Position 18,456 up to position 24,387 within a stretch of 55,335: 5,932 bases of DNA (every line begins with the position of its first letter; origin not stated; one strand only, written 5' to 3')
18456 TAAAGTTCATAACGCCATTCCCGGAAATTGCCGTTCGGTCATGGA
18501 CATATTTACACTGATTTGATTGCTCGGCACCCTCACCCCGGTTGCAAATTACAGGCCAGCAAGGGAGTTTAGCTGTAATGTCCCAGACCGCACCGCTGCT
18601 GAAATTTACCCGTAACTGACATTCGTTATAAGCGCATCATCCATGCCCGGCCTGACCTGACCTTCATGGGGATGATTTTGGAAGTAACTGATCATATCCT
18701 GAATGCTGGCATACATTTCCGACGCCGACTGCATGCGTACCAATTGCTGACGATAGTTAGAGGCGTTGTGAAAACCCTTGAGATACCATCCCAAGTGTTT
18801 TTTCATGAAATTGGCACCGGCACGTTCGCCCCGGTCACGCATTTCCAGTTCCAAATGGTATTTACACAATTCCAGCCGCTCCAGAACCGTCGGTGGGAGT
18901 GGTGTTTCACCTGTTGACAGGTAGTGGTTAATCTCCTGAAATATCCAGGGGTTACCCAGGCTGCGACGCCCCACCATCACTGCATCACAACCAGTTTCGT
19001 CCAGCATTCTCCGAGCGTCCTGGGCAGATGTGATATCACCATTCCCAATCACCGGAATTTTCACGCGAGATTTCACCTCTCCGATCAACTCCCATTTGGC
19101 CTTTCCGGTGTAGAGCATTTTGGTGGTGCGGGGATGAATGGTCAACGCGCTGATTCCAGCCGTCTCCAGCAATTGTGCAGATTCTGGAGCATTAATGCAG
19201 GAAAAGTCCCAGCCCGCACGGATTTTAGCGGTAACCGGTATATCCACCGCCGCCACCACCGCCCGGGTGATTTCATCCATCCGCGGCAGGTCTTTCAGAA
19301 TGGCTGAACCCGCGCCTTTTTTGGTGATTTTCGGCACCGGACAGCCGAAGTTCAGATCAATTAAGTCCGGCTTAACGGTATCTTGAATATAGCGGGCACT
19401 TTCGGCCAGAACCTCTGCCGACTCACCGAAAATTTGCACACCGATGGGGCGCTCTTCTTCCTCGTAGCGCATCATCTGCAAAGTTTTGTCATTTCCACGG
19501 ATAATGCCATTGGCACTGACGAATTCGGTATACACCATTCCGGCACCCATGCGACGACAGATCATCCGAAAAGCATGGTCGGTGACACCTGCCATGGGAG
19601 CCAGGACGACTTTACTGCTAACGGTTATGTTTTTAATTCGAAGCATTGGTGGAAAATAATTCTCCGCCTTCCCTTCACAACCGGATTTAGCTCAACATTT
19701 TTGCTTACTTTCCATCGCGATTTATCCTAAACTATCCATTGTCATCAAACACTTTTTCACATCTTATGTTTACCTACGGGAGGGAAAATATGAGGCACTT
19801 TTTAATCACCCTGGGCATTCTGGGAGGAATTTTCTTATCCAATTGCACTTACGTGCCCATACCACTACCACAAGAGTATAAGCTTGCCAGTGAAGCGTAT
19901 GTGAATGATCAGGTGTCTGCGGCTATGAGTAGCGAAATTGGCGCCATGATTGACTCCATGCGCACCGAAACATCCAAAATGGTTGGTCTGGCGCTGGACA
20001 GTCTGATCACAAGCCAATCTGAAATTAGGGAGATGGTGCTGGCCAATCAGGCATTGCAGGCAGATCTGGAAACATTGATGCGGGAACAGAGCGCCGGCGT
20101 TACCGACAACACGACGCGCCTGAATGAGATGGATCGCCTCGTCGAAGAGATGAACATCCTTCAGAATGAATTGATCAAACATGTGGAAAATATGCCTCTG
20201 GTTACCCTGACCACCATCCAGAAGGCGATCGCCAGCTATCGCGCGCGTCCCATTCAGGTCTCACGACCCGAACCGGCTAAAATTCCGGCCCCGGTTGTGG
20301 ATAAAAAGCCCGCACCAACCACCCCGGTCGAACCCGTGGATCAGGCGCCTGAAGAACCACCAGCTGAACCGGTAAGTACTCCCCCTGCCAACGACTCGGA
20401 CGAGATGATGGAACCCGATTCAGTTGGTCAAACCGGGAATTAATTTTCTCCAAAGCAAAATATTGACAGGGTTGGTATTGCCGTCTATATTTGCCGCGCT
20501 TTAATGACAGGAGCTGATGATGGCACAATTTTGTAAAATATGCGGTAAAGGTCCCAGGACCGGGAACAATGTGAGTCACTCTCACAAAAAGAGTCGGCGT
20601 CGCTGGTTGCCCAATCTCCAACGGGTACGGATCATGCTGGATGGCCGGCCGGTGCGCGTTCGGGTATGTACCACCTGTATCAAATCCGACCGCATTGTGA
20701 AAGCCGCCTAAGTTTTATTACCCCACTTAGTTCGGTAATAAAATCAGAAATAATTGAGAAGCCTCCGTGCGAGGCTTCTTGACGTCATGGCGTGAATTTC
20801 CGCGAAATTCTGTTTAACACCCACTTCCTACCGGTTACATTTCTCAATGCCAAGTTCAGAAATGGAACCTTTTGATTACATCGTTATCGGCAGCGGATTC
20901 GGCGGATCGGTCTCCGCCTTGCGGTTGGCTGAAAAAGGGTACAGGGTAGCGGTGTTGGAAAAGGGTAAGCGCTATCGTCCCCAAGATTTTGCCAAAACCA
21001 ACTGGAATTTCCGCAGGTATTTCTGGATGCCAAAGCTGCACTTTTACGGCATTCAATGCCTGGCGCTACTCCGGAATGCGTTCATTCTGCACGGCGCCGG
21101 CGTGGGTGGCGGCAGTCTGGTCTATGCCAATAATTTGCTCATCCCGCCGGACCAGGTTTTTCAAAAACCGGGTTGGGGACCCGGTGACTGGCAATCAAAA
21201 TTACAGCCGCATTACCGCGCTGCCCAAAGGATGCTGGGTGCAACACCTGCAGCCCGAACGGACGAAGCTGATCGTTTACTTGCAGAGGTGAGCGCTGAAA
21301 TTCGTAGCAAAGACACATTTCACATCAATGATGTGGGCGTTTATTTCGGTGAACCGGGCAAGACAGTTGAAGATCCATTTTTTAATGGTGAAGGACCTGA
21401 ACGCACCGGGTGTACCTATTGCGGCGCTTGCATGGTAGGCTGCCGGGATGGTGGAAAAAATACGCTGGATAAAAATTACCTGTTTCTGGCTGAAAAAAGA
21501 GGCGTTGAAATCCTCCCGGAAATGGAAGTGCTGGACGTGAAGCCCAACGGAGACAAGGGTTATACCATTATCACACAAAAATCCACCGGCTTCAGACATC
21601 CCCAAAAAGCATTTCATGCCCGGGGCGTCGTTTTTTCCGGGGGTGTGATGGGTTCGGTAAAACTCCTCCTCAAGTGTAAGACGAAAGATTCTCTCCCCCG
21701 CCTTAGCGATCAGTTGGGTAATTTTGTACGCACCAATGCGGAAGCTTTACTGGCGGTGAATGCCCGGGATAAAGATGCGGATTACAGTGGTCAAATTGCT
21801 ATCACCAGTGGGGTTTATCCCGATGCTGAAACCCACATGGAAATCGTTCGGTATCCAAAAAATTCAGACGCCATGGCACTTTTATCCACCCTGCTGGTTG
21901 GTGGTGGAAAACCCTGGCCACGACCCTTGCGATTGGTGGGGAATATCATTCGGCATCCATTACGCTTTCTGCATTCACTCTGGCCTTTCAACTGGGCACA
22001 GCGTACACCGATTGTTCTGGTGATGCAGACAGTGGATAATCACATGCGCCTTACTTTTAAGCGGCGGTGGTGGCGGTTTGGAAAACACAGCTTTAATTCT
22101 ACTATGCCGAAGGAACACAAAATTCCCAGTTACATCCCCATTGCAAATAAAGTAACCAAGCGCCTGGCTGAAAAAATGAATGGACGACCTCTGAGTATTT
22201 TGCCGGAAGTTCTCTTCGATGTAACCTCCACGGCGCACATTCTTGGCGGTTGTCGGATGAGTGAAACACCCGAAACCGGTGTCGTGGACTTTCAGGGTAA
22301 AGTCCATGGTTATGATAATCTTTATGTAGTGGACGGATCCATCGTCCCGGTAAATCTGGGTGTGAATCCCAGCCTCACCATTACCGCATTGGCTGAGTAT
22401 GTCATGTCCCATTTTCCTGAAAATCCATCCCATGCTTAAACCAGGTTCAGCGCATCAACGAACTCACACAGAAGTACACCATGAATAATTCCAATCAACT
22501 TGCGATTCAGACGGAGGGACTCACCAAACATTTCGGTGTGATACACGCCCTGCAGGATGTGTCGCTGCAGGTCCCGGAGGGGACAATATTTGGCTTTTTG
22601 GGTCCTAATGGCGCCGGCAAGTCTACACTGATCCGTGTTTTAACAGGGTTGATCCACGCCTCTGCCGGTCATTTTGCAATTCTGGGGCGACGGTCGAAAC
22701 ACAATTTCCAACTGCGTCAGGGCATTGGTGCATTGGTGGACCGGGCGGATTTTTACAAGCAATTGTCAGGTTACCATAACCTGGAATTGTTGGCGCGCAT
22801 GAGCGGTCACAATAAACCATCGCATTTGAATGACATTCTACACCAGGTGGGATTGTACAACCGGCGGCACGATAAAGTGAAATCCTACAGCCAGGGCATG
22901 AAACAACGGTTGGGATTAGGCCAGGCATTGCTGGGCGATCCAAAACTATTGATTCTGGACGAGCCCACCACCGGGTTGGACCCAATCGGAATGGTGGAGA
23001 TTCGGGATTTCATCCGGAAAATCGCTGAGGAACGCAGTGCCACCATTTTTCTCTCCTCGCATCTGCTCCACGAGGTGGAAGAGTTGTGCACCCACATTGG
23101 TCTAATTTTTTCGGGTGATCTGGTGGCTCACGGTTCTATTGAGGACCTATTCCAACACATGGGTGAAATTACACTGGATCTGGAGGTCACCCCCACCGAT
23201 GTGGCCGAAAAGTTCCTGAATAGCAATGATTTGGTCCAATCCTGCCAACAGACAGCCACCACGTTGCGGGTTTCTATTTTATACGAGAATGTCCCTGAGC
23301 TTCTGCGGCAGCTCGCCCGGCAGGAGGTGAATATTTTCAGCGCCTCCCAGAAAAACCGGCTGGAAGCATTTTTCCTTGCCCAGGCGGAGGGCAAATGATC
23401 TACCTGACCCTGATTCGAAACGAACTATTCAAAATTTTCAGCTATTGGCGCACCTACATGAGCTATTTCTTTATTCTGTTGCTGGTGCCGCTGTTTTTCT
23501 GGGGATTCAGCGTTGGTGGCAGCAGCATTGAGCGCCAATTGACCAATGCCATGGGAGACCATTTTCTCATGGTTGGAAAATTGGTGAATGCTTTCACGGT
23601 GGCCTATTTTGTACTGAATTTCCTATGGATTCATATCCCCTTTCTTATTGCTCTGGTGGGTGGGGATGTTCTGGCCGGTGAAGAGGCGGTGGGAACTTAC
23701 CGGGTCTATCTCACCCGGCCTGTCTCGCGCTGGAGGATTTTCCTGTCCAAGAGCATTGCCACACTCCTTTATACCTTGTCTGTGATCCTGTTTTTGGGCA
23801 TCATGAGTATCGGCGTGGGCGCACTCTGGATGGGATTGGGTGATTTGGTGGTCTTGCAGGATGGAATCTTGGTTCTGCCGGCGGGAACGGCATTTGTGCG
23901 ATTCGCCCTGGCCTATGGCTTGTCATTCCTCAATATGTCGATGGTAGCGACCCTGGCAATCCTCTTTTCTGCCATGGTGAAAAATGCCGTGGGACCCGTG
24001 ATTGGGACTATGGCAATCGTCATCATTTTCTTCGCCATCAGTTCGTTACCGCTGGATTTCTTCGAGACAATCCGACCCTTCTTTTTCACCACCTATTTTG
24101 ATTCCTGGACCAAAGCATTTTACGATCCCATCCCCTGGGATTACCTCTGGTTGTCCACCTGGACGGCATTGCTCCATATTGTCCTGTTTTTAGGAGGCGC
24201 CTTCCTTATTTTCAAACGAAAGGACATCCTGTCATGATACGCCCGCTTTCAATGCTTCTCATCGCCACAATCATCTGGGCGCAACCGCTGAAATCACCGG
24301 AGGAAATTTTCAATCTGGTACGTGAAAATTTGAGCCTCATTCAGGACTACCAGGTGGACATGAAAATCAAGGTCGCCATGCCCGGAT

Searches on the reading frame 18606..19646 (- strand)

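Call 14: search_protein_families(library=pfam, proteins=[window:18606-19646:-], max_evalue=0.0001)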
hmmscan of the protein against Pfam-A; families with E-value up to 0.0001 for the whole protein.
window:18606-19646:- (346 aa): 2 families
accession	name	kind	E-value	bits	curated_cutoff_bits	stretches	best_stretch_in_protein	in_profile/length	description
PF01207.24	Dus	-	8.7e-92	308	20.4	1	15-316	2-303/311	Dihydrouridine synthase (Dus)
PF01180.27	DHO_dh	-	6.9e-08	32.5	27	0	161-243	213-287/291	Dihydroorotate dehydrogenase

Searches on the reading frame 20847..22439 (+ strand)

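Call 14: search_protein_families(library=pfam, proteins=[window:20847-22439:+], max_evalue=0.0001)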
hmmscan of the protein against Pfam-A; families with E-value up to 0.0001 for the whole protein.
window:20847-22439:+ (530 aa): 6 families
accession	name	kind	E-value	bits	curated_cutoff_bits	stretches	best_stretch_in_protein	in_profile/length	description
PF05199.19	GMC_oxred_C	-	4.2e-20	73.2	24.6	1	459-516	82-139/139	GMC oxidoreductase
PF00732.25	GMC_oxred_N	-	1.4e-10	41.8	23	1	187-276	109-199/218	GMC oxidoreductase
PF01266.30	DAO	-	1.8e-09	38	27.9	1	10-41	1-32/353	FAD dependent oxidoreductase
PF00890.30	FAD_binding_2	-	1.4e-07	31.5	20.4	1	10-42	1-33/414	FAD binding domain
PF07992.20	Pyr_redox_2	-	1.3e-06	28.5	26.1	0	9-41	1-33/291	Pyridine nucleotide-disulphide oxidoreductase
PF13450.12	NAD_binding_8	-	5.1e-06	27.1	21.9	1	13-42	1-30/68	NAD(P)-binding Rossmann-like domain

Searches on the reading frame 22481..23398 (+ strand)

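Call 14: search_protein_families(library=pfam, proteins=[window:22481-23398:+], max_evalue=0.0001)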
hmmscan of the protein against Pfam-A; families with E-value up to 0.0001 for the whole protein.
window:22481-23398:+ (305 aa): 2 families
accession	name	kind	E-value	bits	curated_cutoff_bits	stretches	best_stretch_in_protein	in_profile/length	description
PF00005.33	ABC_tran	-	3e-29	102.8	25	1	24-164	1-137/137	ABC transporter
PF13304.12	AAA_21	-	2.6e-12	47.9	27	1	108-196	203-300/304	AAA domain, putative AbiEii toxin, Type IV TA system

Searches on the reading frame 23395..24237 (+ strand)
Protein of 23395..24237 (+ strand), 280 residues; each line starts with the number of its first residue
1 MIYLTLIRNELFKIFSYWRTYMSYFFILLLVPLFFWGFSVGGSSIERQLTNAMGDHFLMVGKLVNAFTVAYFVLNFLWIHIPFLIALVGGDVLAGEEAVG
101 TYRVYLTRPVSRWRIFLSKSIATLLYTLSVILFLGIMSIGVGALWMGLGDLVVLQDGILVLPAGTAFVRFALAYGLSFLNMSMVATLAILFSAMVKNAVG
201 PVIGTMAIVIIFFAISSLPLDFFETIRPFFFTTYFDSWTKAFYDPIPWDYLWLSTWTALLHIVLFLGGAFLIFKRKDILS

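Call 14: search_protein_families(library=pfam, proteins=[window:23395-24237:+], max_evalue=0.0001)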
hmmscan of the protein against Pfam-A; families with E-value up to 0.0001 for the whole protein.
window:23395-24237:+ (280 aa): 1 family
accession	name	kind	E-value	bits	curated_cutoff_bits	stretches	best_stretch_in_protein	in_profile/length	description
PF12679.13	ABC2_membrane_2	-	4.8e-10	39.6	27.2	1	29-278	20-283/283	ABC-2 family transporter protein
